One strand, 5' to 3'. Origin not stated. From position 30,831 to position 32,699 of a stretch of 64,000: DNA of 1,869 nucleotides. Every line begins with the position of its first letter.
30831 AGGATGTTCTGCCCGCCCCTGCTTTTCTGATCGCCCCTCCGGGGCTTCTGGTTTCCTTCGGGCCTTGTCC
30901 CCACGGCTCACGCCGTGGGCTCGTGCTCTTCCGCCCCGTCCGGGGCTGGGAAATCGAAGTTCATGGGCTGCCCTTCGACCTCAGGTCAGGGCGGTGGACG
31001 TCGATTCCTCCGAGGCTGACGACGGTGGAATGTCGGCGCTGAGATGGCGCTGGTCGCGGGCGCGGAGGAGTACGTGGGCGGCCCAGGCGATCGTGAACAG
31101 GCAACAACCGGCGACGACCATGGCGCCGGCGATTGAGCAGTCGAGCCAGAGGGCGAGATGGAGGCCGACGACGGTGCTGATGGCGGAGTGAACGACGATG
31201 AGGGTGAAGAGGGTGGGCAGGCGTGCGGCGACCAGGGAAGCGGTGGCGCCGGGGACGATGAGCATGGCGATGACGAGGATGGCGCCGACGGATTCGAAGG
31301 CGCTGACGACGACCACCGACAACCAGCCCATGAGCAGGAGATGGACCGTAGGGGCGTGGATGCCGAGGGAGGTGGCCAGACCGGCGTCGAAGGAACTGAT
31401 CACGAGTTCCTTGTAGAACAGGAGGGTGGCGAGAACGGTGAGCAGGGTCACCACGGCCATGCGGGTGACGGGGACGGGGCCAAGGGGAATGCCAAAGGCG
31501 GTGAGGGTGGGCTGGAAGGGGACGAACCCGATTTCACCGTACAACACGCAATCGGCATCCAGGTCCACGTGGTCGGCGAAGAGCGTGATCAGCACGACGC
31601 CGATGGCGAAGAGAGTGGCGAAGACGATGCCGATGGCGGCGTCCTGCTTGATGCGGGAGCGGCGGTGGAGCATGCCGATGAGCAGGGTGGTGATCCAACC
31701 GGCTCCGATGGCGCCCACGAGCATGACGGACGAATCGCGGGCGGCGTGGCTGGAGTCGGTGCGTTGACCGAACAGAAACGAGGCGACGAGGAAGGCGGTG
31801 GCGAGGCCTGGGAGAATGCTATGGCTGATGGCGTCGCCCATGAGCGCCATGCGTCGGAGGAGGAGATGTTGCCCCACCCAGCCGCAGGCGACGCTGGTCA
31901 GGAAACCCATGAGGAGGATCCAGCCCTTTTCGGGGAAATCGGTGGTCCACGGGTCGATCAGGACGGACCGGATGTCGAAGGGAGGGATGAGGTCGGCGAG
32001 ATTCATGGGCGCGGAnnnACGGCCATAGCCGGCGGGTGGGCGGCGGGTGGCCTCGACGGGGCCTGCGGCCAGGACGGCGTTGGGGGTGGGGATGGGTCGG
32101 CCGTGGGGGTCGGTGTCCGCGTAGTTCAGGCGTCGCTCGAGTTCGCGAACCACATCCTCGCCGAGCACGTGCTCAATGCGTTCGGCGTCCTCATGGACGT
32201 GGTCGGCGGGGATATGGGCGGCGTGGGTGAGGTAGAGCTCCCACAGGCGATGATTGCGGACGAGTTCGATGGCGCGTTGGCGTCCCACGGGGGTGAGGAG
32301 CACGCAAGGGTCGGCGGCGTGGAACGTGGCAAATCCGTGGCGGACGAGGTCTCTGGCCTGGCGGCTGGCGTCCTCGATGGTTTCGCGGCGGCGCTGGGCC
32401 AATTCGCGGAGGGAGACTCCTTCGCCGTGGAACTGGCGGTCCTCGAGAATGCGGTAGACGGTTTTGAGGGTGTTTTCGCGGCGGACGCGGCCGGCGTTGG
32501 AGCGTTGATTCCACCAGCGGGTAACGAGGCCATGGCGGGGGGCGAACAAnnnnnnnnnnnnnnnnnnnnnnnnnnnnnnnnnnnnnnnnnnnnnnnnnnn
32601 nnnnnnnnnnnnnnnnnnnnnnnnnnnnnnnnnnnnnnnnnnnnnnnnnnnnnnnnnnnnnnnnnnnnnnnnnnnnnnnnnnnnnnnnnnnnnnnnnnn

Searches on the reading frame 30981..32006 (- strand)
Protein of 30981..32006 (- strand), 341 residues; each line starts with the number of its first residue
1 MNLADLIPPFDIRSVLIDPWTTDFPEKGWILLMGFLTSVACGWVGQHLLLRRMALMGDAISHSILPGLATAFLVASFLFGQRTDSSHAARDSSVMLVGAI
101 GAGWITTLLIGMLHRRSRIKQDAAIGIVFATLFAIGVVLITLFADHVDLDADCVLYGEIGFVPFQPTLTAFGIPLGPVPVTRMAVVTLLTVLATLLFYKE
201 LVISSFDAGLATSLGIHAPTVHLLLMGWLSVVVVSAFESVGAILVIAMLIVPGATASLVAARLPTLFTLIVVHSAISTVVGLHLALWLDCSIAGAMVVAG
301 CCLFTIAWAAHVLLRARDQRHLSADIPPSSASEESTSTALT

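Call 3: search_protein_families(library=pfam, proteins=[window:30981-32006:-], max_evalue=0.01)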
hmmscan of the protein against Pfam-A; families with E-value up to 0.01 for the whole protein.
window:30981-32006:- (341 aa): 1 family
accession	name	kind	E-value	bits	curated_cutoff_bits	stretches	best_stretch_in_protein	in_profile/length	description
PF00950.22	ABC-3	-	1.3e-44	153.1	20.1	1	31-308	9-255/258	ABC 3 transport family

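Call 4: search_protein_families(library=ncbifam, proteins=[window:30981-32006:-], max_evalue=0.01)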
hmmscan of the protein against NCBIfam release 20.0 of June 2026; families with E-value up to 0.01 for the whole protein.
window:30981-32006:- (341 aa): 4 families
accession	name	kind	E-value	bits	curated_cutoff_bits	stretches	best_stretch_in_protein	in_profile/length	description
NF040927.1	ABC_perm_SloB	subfamily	4.1e-39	135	460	1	34-308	19-261/271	metal ABC transporter permease subunit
NF040871.1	AztB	equivalog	4.3e-39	134.8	280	1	15-298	2-251/254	zinc ABC transporter permease AztB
TIGR03770.1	anch_rpt_perm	equivalog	3.4e-32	112.2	296.8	1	30-309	20-268/270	anchored repeat-type ABC transporter permease subunit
NF007089.0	PRK09543.1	equivalog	3.5e-09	36.6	284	1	32-307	10-254/261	zinc ABC transporter permease subunit ZnuB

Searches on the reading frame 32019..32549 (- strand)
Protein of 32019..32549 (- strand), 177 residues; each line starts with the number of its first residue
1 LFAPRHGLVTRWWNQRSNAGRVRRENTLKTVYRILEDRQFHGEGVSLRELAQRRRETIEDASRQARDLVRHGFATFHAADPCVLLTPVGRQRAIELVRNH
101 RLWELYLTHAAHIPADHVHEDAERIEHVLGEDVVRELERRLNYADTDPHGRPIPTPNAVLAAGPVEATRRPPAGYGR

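Call 27: search_solved_structures(query=window:32019-32549:-, max_evalue=1, show_alignments=3)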
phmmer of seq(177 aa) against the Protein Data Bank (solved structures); distinct sequences matched with E-value up to 1: 31.
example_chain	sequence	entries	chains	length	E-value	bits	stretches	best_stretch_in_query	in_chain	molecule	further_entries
5zr4_A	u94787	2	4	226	4.2e-16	62.3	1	38-163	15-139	Metal-dependent transcriptional regulator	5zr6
8pvt_A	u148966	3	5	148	6e-15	58.5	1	62-161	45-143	Iron dependent repressor, putative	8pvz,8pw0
1b1b_A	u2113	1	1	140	1.9e-13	53.6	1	30-154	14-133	PROTEIN (IRON DEPENDENT REGULATOR)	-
1fx7_A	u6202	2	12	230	2e-13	53.6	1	31-164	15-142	IRON-DEPENDENT REPRESSOR IDER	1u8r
2isy_A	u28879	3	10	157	2.2e-13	53.4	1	30-155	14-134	Iron-dependent repressor ideR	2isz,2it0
2qq9_A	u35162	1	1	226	5e-13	52.3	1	28-157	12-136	Diphtheria toxin repressor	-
1ddn_A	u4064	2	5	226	5.2e-13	52.2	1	28-157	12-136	DIPHTHERIA TOX REPRESSOR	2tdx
2qqb_A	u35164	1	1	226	5.2e-13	52.2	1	28-157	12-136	Diphtheria toxin repressor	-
2qqa_A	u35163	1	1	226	6.9e-13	51.8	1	41-157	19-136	Diphtheria toxin repressor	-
7b1v_A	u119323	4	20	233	8.9e-13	51.4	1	29-159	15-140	DtxR family iron (Metal) dependent repressor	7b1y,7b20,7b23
1g3s_A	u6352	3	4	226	9.7e-13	51.3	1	28-157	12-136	DIPHTHERIA TOXIN REPRESSOR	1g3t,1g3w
5cvi_A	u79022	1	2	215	1e-12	51.2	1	24-156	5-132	SloR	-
7b24_A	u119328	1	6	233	1.1e-12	51.1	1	29-159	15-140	DtxR family iron (Metal) dependent repressor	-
7b25_A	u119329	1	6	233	1.7e-12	50.6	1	29-159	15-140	DtxR family iron (Metal) dependent repressor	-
1c0w_A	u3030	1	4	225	3.5e-12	49.5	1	28-157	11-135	DIPHTHERIA TOXIN REPRESSOR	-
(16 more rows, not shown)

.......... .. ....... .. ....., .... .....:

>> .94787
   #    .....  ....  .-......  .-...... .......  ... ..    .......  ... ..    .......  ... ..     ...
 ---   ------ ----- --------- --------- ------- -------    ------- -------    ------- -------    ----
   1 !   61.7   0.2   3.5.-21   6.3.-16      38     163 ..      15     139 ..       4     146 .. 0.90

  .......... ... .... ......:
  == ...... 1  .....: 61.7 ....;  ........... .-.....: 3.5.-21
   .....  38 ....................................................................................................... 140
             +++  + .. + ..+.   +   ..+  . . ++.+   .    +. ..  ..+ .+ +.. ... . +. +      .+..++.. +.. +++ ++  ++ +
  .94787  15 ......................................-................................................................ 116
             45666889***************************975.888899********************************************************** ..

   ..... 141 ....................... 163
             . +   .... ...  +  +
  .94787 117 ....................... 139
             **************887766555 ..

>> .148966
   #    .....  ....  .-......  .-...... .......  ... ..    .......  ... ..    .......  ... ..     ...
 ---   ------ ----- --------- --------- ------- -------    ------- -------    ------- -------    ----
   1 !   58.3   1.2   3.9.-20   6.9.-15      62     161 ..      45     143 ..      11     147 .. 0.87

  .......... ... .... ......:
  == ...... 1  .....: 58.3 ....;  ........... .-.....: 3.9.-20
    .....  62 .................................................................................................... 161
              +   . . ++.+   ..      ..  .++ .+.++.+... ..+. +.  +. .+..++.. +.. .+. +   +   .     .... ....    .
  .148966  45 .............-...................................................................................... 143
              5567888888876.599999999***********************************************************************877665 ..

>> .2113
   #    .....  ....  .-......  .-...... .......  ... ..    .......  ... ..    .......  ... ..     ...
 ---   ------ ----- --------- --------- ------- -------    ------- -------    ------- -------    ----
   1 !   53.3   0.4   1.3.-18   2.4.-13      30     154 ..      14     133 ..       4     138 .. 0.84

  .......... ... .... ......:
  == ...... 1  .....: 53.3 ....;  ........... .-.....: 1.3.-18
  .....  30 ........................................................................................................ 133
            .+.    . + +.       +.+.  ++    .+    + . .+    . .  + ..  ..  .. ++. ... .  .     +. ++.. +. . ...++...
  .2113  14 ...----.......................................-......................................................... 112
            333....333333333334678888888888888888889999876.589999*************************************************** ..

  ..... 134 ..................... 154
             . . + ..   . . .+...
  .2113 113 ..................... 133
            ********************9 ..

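Call 28: search_protein_families(library=pfam, proteins=[window:32019-32549:-], max_evalue=10)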
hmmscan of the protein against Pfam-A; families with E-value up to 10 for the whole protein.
seq(177 aa): 1 family
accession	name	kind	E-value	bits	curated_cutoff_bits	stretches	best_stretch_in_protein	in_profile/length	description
PF02742.21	Fe_dep_repr_C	-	7.9e-25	87.1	27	1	86-155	1-70/70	Iron dependent repressor, metal binding and dimerisation domain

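Call 46: search_protein_representatives(protein=window:32019-32549:-)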
Query: 177 residues. Proteins with E-value up to 0.001 (for the whole library): 4267; up to 1e-10: 1285; up to 1e-30: 22. The best 150 are listed.
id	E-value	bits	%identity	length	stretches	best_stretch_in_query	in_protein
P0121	1.6e-62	226.6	61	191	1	2-176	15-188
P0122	9.9e-62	224.0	63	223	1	1-163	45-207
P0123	4.1e-57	209.0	57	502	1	1-176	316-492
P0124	8.2e-56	204.7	62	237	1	2-162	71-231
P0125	6.6e-52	192.0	57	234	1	3-176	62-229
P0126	1.3e-45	171.4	51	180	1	1-156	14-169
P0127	5.7e-44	166.1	57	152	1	23-166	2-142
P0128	4.9e-37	143.6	51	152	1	28-176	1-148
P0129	1.4e-36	142.1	47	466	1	3-155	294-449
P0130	2.2e-36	141.4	51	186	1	1-156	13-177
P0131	1.1e-35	139.1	48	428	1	3-155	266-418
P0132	2.4e-35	138.1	46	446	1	1-155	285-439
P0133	5.6e-35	136.8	47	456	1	2-155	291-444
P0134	2.4e-34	134.8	41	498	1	2-172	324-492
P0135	3.7e-34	134.2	43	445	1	1-155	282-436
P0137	1.2e-32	129.2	41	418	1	1-171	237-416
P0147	2.3e-29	118.6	41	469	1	1-156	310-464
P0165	4.7e-26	107.8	39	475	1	4-156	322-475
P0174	1.4e-24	103.0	40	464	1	2-155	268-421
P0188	7.6e-23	97.3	39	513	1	3-162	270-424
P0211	2.5e-20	89.1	35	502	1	1-159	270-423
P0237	1.5e-18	83.3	38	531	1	3-160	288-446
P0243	2.3e-18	82.8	39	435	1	2-155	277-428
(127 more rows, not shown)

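Call 47: list_cluster_members(proteins=[P0129, P0131, P0134, P0137, P0147, P0165, P0188, P0211, P0237, P0174])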
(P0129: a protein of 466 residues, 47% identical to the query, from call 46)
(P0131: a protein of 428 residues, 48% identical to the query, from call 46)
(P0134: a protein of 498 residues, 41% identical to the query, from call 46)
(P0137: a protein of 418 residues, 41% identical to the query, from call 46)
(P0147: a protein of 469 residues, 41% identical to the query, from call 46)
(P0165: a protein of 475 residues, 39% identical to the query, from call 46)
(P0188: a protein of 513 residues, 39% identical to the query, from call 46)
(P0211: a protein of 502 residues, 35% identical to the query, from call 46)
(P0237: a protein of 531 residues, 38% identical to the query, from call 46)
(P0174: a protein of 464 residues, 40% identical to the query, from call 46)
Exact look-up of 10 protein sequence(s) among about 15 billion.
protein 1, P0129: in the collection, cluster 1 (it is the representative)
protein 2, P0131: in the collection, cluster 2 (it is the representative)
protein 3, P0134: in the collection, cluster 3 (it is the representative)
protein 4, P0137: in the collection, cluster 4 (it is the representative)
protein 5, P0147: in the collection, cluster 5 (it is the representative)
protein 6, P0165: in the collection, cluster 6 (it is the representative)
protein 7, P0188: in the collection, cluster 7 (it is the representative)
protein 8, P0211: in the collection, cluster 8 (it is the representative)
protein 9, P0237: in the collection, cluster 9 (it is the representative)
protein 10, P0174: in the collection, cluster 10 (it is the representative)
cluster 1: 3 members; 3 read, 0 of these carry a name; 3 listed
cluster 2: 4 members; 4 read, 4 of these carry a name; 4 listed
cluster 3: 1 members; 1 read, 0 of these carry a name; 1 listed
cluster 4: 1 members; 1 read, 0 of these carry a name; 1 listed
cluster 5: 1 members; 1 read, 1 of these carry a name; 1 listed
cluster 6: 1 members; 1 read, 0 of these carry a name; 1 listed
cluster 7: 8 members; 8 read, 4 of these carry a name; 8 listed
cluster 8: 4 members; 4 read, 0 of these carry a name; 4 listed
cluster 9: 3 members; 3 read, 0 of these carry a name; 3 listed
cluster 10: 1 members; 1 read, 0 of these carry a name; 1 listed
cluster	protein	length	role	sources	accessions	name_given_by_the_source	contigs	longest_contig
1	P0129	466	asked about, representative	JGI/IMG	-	-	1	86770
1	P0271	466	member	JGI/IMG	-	-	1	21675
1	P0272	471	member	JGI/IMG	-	-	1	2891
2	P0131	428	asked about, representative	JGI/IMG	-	manganese/zinc/iron transport system permease protein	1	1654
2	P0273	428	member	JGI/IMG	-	manganese/zinc/iron transport system permease protein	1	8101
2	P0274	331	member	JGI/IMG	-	manganese/zinc/iron transport system permease protein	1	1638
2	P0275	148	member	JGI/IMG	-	Mn-dependent DtxR family transcriptional regulator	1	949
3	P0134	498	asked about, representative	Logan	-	-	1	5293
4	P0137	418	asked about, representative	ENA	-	-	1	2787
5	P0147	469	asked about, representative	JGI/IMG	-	ABC-type Mn2+/Zn2+ transport system permease subunit/Mn-dependent DtxR family ...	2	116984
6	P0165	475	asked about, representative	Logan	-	-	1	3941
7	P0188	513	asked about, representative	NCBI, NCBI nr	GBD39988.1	Manganese transport system membrane protein MntB [bacterium HR37]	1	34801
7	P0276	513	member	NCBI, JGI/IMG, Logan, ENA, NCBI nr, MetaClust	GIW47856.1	MAG: hypothetical protein KatS3mg078_1733 [Deltaproteobacteria bacterium] | ABC-type Mn2+/Zn2+ transport system permease subunit/Mn-dependent DtxR family ... | \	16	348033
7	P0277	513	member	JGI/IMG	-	ABC-type Mn2+/Zn2+ transport system permease subunit/Mn-dependent DtxR family ...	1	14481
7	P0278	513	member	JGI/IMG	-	ABC-type Mn2+/Zn2+ transport system permease subunit/Mn-dependent DtxR family ...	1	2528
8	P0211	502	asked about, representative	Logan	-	-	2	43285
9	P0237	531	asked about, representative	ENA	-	-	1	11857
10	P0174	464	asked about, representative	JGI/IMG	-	-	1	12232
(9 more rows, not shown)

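Call 55: find_related_loci(query=P0243, collection=genome_contigs, flank=1000)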
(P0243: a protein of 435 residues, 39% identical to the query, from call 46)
Query P0243 (435 aa) in genome_contigs; peptide patterns used: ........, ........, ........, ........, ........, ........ (x = any residue, [..] = any of these).
323 stretches matched a pattern; 134 encode a relative of the query (tblastn E <= 1e-3); the best 80 are kept; 80 distinct loci.
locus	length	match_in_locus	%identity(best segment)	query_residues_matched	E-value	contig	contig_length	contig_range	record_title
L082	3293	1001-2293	77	1-431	0e+0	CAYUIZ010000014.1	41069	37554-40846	MAG TPA_asm: uncultured Sphingobacteriaceae bacterium isolate SRP220891_co3_376 genome assembly, contig: NODE_864_length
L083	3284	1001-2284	69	1-428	0e+0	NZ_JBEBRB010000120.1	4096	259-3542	MAG: Parapedobacter lycopersici isolate T2.bin.101 NODE_75407_length_4096_cov_46.770106, whole genome shotgun sequence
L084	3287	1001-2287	67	1-429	0e+0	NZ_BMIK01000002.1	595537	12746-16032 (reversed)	Parapedobacter defluvii strain CGMCC 1.15342 sequence02, whole genome shotgun sequence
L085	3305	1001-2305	66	1-435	0e+0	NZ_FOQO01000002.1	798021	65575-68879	Parapedobacter indicus strain RK1, whole genome shotgun sequence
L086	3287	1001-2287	65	1-429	0e+0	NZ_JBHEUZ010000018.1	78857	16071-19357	Parapedobacter sp. 2B3 2B3_scaffold18, whole genome shotgun sequence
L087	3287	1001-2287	68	1-429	0e+0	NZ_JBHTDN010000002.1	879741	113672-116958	Parapedobacter sp. GCM10030251 strain I23B-00676 spades_K_17_127_2, whole genome shotgun sequence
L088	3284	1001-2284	67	1-428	0e+0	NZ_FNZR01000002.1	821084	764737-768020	Parapedobacter koreensis strain Jip14, whole genome shotgun sequence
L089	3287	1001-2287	65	1-429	0e+0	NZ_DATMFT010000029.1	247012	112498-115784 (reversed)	MAG: Parapedobacter sp. isolate SMAG_U13470 k141_115643, whole genome shotgun sequence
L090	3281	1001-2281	65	1-428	0e+0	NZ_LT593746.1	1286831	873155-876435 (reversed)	Vaginella massiliensis strain Marseille-P2517T, whole genome shotgun sequence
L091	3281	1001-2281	66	1-428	0e+0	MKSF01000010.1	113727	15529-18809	MAG: Bacteroidetes bacterium 47-18 scnpilot_p_inoc_scaffold_302, whole genome shotgun sequence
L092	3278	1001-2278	66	1-427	0e+0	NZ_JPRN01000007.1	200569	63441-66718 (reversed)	Chryseobacterium sp. JM1 Contig07, whole genome shotgun sequence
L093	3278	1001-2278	66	1-427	0e+0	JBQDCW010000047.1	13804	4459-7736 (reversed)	MAG: Sphingobacterium sp. isolate AOP35_03H_surf _bin _24 AOP35_03H_surf.bin.24_47, whole genome shotgun sequence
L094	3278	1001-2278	66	1-427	0e+0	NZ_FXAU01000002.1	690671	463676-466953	Sphingobacterium psychroaquaticum strain DSM 22418, whole genome shotgun sequence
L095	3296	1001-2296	66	1-432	0e+0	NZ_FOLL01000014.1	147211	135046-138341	Parapedobacter composti strain DSM 22900, whole genome shotgun sequence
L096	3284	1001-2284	67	1-428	0e+0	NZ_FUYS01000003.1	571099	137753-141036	Parapedobacter luteus strain DSM 22899, whole genome shotgun sequence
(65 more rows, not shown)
